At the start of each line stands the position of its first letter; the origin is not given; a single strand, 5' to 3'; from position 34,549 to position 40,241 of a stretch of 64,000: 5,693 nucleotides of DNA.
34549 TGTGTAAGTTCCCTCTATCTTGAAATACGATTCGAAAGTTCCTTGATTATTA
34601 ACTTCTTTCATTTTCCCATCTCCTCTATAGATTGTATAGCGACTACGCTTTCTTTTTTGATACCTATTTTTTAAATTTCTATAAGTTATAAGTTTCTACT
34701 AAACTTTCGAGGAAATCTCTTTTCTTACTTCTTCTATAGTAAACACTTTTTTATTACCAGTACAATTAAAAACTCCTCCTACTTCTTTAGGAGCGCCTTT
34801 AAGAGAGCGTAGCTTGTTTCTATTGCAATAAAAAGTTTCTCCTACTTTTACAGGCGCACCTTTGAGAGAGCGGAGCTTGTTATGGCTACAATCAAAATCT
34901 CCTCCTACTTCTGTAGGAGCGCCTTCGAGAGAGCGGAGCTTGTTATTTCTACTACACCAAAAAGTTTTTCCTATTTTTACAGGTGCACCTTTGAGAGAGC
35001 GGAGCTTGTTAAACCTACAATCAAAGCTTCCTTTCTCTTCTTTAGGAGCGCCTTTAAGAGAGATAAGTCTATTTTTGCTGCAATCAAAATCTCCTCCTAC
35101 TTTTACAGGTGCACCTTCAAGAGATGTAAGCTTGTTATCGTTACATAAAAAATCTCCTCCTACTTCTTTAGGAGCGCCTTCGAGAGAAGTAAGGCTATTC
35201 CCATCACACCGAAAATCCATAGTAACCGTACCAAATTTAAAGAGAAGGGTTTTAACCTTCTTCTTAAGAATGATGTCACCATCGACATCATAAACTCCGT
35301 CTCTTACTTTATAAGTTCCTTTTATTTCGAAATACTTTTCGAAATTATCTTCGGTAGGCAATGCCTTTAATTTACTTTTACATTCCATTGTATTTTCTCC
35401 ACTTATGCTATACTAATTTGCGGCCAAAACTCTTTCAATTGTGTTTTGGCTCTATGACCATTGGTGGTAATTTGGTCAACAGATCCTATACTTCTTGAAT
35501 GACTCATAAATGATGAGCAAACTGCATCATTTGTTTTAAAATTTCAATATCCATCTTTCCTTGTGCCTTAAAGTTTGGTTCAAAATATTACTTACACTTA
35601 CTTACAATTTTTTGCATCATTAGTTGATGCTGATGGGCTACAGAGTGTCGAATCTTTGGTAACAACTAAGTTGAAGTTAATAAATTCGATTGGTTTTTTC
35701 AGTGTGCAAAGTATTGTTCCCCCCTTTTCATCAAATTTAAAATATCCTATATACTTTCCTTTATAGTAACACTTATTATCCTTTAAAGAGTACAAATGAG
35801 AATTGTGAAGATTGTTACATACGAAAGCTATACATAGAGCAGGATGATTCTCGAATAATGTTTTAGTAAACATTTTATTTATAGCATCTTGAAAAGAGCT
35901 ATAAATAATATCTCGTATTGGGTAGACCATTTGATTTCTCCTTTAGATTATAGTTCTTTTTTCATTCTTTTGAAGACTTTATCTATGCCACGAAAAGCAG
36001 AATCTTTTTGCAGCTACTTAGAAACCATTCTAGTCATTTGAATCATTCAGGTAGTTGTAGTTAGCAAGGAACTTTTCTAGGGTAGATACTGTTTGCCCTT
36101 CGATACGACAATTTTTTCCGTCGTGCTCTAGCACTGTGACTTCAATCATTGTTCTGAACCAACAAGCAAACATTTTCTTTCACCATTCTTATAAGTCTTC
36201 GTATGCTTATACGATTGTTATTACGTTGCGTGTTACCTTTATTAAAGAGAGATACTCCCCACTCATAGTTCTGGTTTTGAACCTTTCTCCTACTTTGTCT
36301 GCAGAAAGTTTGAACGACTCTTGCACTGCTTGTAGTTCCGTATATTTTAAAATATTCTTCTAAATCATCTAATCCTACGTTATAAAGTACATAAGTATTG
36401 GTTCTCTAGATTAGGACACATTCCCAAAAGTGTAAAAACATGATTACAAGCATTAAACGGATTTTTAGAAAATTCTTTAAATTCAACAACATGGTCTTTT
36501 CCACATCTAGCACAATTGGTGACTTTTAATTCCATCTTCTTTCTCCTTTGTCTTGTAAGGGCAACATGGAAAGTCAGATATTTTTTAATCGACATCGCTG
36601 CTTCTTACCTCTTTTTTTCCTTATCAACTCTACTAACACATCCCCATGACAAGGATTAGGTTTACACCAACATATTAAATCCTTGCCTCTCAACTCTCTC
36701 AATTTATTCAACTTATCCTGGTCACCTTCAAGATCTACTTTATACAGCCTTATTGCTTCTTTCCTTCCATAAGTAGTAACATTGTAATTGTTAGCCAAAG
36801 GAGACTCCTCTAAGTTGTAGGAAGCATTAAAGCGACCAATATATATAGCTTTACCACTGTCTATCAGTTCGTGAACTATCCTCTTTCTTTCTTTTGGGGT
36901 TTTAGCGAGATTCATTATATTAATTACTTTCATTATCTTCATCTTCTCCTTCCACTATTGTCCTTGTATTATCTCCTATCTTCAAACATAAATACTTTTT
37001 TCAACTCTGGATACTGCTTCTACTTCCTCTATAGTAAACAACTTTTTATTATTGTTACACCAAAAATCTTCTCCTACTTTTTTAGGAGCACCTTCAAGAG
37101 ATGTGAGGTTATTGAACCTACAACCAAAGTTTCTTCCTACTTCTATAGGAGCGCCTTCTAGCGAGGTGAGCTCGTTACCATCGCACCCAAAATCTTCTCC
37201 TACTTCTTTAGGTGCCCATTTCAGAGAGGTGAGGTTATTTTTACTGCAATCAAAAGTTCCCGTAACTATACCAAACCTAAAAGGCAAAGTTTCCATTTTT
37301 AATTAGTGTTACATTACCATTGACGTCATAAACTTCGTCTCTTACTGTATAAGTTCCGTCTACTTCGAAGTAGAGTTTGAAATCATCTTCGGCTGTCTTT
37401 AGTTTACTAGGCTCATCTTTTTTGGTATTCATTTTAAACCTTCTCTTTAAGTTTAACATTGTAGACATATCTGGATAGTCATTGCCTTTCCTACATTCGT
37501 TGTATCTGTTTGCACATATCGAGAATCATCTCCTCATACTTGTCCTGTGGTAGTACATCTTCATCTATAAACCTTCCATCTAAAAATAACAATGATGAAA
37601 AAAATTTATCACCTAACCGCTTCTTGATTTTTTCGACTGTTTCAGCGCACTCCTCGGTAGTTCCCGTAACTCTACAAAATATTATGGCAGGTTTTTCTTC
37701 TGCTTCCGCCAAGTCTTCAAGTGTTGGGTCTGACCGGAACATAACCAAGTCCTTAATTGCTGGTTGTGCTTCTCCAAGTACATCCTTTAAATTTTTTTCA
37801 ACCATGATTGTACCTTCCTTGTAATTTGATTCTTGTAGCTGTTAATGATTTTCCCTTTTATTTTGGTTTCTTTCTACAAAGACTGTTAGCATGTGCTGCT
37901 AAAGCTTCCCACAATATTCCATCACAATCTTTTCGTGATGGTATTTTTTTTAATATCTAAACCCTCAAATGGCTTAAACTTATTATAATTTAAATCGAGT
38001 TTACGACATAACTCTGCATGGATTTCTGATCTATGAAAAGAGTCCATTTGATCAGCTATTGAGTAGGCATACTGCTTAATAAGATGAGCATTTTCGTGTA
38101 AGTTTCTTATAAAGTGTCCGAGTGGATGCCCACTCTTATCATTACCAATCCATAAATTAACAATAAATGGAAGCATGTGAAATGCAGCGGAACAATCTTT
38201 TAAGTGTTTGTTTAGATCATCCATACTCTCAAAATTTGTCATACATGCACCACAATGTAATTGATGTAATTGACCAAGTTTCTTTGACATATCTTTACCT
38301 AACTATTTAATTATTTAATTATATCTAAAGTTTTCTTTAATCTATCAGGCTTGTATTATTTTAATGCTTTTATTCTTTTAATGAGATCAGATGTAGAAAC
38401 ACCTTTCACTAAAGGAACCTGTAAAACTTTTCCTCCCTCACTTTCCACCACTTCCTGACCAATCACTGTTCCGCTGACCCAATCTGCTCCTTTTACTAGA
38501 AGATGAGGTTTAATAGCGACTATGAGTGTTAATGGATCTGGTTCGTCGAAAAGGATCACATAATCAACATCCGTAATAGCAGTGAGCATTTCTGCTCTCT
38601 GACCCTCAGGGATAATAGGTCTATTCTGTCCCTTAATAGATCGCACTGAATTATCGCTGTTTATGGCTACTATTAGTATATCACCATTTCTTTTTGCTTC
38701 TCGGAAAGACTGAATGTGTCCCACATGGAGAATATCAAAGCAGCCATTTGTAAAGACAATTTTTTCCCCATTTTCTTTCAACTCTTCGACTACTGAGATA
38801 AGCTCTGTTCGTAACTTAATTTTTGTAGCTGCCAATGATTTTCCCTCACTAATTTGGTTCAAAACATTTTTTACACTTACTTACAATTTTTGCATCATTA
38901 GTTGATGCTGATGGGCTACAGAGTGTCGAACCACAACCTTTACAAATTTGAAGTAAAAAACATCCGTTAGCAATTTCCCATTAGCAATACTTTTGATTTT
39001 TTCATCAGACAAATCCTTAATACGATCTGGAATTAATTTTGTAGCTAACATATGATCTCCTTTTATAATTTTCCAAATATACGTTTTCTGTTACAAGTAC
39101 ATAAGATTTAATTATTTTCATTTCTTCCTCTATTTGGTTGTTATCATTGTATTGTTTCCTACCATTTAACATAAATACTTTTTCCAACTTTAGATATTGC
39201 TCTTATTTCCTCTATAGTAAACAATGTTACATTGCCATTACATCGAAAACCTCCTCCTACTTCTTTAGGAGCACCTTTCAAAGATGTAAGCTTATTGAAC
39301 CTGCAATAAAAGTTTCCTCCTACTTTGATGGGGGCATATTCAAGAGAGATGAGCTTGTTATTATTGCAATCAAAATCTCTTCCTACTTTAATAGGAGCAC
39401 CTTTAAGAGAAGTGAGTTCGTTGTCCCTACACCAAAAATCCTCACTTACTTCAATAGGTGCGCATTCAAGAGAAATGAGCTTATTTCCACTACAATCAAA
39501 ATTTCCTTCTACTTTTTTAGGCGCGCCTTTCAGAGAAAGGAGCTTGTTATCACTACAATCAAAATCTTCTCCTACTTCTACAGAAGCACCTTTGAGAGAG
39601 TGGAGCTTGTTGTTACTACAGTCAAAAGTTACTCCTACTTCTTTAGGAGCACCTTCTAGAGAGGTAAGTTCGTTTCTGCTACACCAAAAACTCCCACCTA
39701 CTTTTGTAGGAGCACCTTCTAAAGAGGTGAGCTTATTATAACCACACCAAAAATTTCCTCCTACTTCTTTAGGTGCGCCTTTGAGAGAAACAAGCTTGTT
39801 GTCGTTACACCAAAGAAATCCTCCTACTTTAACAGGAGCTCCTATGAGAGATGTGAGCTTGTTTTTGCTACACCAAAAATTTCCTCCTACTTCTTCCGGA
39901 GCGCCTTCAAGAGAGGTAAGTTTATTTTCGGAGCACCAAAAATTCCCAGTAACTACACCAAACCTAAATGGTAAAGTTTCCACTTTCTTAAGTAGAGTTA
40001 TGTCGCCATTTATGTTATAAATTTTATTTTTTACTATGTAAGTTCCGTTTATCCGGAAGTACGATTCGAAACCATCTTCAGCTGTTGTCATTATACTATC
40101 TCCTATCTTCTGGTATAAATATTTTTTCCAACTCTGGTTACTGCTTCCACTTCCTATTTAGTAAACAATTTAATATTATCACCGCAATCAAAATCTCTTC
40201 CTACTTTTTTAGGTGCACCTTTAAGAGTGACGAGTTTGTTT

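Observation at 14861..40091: Identical nucleotide modules recur in different LRR genes at different array positions (cassette shuffling or gene conversion)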

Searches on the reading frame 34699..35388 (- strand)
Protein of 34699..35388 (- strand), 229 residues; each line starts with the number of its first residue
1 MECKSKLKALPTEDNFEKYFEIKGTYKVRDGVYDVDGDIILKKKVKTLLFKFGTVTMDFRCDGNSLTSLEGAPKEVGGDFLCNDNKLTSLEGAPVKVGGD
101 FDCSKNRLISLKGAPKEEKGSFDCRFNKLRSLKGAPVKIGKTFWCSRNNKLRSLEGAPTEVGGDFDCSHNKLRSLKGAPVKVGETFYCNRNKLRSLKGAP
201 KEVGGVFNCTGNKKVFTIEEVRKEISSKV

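Call 4: search_protein_families(library=pfam, proteins=[window:34699-35388:-], max_evalue=0.01)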
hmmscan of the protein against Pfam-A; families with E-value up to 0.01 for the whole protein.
window:34699-35388:- (229 aa): 3 families
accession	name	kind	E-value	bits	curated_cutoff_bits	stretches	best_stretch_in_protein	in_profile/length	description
PF16233.10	DUF4893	-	1.1e-06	28.9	36.2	0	114-146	51-83/169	Domain of unknown function (DUF4893)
PF12799.13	LRR_4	-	0.00063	20.4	27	0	141-156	26-41/44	Leucine Rich repeats (2 copies)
PF21430.3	DTP-pb9_B-dom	-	0.0074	16.8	27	0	193-224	28-58/85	Distal tail protein pb9, B domain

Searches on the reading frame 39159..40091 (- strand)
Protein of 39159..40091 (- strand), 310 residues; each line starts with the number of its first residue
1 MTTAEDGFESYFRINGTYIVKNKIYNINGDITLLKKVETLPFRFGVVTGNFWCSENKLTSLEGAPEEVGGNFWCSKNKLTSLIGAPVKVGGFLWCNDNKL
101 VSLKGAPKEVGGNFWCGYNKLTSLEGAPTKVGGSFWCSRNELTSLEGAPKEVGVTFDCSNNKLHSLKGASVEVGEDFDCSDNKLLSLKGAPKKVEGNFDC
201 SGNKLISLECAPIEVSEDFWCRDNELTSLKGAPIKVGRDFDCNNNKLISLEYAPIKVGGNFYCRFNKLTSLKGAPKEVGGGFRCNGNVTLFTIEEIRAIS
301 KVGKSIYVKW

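Call 4: search_protein_families(library=pfam, proteins=[window:39159-40091:-], max_evalue=0.01)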
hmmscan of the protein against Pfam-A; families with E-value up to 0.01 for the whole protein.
window:39159-40091:- (310 aa): 2 families
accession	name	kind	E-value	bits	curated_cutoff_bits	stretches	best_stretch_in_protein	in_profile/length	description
PF01462.23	LRRNT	-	3.3e-05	23.8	25.8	0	71-82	12-23/28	Leucine rich repeat N-terminal domain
PF16233.10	DUF4893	-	8.3e-05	22.7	36.2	0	254-285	52-83/169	Domain of unknown function (DUF4893)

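Call 41: search_protein_families(library=ncbifam, proteins=[window:39159-40091:-], max_evalue=0.01)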
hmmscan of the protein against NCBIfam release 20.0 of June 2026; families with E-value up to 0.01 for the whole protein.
window:39159-40091:- (310 aa): 2 families
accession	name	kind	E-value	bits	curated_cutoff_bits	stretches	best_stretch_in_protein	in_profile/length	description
NF033187.0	internalin_J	exception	3.4e-22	78.6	1700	2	51-230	120-300/846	class 1 internalin InlJ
NF009722.0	PRK13249.1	equivalog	0.0097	15.6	283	0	201-258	26-83/257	phycoerythrobilin:ferredoxin oxidoreductase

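Call 46: predict_structure(alignment_id=A1)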
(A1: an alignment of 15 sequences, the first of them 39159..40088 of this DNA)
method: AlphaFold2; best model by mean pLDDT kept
length: 309 residues; sequences in the alignment: 15
mean_pLDDT: 94.3   pTM: 0.89
mean pLDDT of the five models: 94.3, 94.3, 94.0, 92.9, 92.6
residues with pLDDT >= 90: 272; 70-90: 31; 50-70: 4; < 50: 2
segments of 3 or more residues with pLDDT < 50: none
pLDDT, mean of each block of 10 residues (from residue 1): 72 96 97 96 98 97 97 98 97 98 96 98 96 98 96 98 94 96 96 96 97 96 98 97 96 96 94 93 85 83 76
secondary structure, 60 per line:
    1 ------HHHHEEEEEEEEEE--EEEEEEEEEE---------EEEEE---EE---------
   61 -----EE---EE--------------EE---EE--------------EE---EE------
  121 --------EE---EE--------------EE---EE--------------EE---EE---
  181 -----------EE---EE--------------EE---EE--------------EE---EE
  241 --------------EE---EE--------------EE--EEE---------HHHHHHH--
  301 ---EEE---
elements in order: H7-10 E11-20 E23-32 E42-46 E280-282 H292-298 E304-306

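Call 53: fold_search(model_id=the predicted structure, library=pdb)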
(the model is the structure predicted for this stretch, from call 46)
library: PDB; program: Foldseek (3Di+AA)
matches with E <= 10: 500; with E <= 0.001: 24
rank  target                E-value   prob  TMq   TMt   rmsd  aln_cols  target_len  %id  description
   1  4ow2_A                2.2e-06  1.00  0.51  0.37   8.6       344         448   17  YopM from Yersinia enterocolitica WA-314 (released 2015-03-04)
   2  1g9u                  4.5e-05  1.00  0.59  0.53   6.1       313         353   19  CRYSTAL STRUCTURE OF YOPM-LEUCINE RICH EFFECTOR PROTEIN FROM YERSINIA PESTIS (released 2001-10-10)
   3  3g06                  5.4e-05  1.00  0.58  0.33   5.5       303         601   23  The Salmonella Virulence Effector SspH2 Functions As A Novel E3 Ligase (released 2009-04-07)
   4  7tvf_D                9.7e-05  1.00  0.39  0.27   9.3       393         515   14  Crystal structure of the SHOC2-MRAS-PP1CA (SMP) complex to a resolution of 2.17 Angstrom (released 2022-05-04)
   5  7tvf_A                1.5e-04  1.00  0.43  0.28   9.6       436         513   13  Crystal structure of the SHOC2-MRAS-PP1CA (SMP) complex to a resolution of 2.17 Angstrom (released 2022-05-04)
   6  4u7l_A                1.9e-04  1.00  0.51  0.37   8.4       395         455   15  LRIG1 extracellular domain: Structure and Function Analysis (released 2015-04-08)
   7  4xgo_A                2.0e-04  1.00  0.61  0.56   4.9       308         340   18  Crystal structure of leucine-rich repeat domain of APL1B (released 2015-04-01)
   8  5z8x_A                2.2e-04  1.00  0.53  0.50   6.2       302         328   16  Crystal structure of human LRRTM2 (released 2018-10-10)
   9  3bz5                  2.4e-04  1.00  0.49  0.36   8.4       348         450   18  Functional domain of InlJ from Listeria monocytogenes includes a cysteine ladder (released 2008-06-17)
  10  6obn_C                3.4e-04  1.00  0.57  0.61   6.1       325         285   13  The crystal structure of coexpressed SDS22:PP1 complex (released 2019-09-18)
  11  4ecn                  3.6e-04  1.00  0.50  0.21   6.9       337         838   13  Crystal structure of a leucine-rich repeat protein (BT_0210) from Bacteroides thetaiotaomicron VPI-5482 at 2.80 A resolu (released 2012-05-23)
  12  7t7a_B                3.6e-04  1.00  0.40  0.28  10.1       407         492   12  Crystal Structure of Human SHOC2: A Leucine-Rich Repeat Protein (released 2022-05-04)
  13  7txh_B                3.8e-04  1.00  0.46  0.31   7.4       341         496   15  Human MRas Q71R in complex with human Shoc2 LRR domain M173I and human PP1Ca (released 2022-06-22)
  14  7v8e_A                4.1e-04  1.00  0.40  0.50   7.0       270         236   20  Crystal structure of IpaH1.4 LRR domain bound to HOIL-1L UBL domain. (released 2022-03-30)
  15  4nkg_A                4.7e-04  1.00  0.40  0.51   4.9       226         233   23  Crystal structure of SspH1 LRR domain in complex PKN1 HR1b domain (released 2013-12-11)
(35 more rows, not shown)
